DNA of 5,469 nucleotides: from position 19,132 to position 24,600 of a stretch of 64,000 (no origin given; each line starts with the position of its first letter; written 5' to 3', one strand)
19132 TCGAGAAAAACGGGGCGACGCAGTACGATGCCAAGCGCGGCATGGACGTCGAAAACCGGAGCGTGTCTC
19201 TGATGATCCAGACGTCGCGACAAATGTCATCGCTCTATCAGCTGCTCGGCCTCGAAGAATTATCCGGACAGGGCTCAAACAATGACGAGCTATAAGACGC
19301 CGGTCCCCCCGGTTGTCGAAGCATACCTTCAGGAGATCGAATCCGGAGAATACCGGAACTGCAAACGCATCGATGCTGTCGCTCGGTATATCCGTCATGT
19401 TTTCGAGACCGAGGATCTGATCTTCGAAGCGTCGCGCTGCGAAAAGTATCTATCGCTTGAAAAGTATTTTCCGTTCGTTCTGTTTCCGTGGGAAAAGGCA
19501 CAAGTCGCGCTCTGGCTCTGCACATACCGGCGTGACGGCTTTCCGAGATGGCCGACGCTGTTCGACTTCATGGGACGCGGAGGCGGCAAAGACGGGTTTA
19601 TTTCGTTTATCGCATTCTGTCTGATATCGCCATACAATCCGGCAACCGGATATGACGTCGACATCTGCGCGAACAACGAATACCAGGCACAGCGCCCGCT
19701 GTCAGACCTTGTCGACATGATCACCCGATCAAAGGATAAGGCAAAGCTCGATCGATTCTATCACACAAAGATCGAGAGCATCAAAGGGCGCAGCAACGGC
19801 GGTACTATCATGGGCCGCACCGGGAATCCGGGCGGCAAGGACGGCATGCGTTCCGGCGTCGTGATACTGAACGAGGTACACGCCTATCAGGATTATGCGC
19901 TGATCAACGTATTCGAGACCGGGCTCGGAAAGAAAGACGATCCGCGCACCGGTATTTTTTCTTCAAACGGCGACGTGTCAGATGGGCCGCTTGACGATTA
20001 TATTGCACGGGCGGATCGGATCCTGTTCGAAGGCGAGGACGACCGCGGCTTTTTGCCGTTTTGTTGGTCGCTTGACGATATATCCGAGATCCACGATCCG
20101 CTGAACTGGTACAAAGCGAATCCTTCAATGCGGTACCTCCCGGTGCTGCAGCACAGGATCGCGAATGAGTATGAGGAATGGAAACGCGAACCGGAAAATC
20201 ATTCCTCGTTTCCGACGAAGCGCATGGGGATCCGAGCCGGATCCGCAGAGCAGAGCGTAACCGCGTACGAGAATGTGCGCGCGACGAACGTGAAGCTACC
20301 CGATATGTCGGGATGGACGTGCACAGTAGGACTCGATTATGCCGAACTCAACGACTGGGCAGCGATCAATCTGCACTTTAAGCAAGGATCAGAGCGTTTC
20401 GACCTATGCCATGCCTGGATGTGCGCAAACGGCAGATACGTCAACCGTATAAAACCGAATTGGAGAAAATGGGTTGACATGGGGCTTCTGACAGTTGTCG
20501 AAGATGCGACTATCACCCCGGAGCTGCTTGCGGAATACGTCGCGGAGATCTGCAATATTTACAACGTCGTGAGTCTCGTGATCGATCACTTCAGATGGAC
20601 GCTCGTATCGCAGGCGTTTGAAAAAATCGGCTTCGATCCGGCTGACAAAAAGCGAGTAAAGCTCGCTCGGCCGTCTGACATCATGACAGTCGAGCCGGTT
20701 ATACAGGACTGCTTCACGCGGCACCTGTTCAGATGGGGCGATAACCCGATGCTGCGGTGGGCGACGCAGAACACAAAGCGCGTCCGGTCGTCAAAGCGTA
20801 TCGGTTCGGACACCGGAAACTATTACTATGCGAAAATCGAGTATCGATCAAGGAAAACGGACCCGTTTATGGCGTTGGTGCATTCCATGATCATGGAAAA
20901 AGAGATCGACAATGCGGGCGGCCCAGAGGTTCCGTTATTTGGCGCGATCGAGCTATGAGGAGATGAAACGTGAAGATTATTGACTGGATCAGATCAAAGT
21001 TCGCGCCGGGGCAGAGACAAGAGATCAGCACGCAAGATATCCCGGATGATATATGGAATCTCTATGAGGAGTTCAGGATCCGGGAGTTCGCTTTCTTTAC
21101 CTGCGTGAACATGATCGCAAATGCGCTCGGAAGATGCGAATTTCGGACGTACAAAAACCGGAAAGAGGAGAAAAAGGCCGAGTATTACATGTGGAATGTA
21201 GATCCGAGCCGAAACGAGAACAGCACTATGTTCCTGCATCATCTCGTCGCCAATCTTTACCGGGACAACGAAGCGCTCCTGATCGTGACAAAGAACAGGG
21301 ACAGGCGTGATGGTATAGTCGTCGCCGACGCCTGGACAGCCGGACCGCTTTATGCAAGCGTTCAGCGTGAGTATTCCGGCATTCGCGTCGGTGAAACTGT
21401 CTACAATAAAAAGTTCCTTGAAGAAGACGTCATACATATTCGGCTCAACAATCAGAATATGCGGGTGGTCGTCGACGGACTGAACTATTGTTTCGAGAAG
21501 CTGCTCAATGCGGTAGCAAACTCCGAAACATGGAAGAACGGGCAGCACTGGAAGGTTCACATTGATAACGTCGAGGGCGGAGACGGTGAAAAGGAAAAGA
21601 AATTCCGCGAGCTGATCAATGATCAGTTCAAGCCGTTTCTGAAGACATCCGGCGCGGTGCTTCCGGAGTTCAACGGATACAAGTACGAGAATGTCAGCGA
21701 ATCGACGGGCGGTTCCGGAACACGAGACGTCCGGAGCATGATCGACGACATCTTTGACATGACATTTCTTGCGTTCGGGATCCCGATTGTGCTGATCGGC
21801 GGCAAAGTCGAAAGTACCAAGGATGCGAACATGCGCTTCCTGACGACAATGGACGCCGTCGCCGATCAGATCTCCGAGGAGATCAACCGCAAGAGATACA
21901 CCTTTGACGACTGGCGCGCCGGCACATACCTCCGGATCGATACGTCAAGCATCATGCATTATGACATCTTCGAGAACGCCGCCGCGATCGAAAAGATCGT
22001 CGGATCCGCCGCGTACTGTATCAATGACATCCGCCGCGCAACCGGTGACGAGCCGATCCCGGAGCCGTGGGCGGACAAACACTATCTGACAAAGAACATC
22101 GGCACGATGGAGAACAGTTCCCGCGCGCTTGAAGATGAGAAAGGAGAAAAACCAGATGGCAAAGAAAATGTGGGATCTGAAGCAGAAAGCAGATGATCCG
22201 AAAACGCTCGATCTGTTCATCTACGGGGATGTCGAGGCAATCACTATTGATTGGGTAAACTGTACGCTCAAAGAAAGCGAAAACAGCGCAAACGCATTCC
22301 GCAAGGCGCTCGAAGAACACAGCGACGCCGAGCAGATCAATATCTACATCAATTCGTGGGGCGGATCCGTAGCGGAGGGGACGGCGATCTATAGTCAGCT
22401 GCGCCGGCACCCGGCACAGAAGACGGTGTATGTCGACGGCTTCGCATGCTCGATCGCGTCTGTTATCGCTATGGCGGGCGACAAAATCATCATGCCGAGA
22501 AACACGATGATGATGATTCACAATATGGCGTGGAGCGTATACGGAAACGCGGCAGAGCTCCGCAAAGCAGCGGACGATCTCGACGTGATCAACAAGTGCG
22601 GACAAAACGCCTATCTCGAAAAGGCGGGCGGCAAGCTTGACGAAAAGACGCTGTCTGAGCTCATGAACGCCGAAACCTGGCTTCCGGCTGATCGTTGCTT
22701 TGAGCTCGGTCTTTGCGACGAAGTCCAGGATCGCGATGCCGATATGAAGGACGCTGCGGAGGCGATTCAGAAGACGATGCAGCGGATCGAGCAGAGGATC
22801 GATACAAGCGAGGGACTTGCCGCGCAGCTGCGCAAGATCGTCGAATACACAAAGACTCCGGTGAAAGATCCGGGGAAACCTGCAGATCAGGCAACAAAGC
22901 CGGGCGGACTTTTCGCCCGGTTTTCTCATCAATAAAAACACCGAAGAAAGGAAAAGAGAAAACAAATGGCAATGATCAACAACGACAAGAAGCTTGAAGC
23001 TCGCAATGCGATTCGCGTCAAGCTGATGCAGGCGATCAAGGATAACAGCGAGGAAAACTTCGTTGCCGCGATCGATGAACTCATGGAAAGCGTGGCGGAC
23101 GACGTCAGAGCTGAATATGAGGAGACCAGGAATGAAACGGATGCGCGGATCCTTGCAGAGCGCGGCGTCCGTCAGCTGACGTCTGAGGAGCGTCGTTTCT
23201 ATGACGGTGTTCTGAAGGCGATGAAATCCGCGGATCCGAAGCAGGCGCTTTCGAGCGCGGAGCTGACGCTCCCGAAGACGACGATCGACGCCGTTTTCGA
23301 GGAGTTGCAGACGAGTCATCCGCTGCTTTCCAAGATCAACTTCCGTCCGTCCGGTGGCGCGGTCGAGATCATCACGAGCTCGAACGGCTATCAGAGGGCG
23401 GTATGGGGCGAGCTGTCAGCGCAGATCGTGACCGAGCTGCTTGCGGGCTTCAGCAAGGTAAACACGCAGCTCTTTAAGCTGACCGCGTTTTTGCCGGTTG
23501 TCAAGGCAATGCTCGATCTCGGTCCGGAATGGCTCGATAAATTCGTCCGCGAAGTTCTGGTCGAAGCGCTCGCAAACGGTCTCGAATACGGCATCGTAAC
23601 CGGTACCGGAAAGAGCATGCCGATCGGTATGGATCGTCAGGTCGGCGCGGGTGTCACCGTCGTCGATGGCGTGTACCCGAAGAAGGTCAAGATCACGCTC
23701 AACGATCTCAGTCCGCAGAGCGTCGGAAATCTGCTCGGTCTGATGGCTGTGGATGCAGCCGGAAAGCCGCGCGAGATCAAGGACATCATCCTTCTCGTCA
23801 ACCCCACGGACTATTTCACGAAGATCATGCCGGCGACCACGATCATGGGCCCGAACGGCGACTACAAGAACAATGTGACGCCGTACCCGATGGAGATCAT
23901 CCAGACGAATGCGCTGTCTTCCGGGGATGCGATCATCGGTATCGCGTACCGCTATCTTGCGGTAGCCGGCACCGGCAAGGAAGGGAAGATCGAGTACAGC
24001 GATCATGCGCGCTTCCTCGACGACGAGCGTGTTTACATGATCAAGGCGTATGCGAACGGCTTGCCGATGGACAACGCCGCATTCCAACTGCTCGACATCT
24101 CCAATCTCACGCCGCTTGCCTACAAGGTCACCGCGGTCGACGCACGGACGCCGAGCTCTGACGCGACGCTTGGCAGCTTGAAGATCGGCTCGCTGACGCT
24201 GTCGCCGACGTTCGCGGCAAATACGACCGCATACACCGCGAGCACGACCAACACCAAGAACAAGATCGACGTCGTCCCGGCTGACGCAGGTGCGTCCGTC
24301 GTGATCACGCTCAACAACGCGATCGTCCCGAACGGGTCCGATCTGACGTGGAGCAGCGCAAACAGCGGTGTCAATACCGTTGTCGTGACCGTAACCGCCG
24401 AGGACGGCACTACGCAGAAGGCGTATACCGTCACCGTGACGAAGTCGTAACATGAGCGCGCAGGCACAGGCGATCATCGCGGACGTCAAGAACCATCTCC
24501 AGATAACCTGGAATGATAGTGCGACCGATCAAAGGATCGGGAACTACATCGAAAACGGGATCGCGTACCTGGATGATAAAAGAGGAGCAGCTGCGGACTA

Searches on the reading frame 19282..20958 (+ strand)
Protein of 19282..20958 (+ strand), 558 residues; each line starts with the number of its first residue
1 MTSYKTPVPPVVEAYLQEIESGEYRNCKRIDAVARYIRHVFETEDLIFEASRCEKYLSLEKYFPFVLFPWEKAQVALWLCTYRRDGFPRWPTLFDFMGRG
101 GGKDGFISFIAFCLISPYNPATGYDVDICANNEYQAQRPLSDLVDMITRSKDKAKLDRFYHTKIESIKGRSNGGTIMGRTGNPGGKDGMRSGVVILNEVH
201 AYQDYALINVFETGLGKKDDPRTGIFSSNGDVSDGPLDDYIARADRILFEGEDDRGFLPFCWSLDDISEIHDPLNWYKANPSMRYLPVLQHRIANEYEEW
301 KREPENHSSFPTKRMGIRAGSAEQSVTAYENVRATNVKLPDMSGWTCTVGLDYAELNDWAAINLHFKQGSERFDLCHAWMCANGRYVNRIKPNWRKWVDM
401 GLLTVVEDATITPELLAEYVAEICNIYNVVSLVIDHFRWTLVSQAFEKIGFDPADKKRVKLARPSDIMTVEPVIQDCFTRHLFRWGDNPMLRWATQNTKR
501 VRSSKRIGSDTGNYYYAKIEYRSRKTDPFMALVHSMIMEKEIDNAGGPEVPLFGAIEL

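Call 49: search_protein_families(library=phrogs, proteins=[window:19282-20958:+], max_evalue=0.00001)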
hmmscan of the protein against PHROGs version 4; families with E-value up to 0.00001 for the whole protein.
window:19282-20958:+ (558 aa): 2 families
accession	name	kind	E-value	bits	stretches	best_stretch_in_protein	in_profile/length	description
phrog_9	-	head and packaging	8.3e-100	336.8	1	54-538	186-662/812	terminase large subunit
phrog_2699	-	head and packaging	6e-40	138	1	246-538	7-292/315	terminase large subunit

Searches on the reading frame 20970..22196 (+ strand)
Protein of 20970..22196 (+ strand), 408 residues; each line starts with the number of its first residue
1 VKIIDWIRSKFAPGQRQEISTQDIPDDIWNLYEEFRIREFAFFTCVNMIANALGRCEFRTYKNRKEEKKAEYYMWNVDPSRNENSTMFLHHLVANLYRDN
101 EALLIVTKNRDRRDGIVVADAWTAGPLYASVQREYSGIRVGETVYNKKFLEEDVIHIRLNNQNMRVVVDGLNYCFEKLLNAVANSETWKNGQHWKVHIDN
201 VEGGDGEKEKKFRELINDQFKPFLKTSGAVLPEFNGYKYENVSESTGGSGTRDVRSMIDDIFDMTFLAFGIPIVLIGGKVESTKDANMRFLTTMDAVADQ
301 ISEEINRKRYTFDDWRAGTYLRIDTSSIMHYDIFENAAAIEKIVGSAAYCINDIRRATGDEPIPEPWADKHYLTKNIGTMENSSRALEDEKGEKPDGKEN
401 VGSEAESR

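Call 49: search_protein_families(library=phrogs, proteins=[window:20970-22196:+], max_evalue=0.00001)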
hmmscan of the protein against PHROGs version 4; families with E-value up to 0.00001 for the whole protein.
window:20970-22196:+ (408 aa): 3 families
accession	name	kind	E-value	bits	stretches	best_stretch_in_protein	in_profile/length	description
phrog_12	-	head and packaging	9.7e-47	161.3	1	1-402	48-455/646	portal protein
phrog_5929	-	head and packaging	9.1e-11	42.5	1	268-399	86-223/228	portal protein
phrog_2662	-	head and packaging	1.6e-06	28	1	38-380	66-423/717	portal protein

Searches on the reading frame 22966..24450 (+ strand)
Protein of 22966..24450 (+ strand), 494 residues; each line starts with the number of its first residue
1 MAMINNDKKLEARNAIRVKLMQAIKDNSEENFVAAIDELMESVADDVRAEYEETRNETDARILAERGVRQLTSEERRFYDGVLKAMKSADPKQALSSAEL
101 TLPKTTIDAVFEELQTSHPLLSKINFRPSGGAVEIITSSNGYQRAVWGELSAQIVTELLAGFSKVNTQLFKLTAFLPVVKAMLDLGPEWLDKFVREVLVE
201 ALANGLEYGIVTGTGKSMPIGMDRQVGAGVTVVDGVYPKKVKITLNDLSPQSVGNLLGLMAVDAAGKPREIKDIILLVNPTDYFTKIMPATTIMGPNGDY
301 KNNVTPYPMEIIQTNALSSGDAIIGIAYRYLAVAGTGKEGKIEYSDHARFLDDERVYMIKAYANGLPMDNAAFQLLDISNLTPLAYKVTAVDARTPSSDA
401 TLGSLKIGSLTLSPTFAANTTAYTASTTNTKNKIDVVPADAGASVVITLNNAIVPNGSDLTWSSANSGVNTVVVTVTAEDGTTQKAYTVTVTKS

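Call 49: search_protein_families(library=phrogs, proteins=[window:22966-24450:+], max_evalue=0.00001)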
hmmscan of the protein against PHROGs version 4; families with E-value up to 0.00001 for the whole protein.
window:22966-24450:+ (494 aa): 1 family
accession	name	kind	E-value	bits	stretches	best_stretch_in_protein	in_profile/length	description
phrog_10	-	head and packaging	5.8e-55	188.5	1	5-494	264-740/752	major head protein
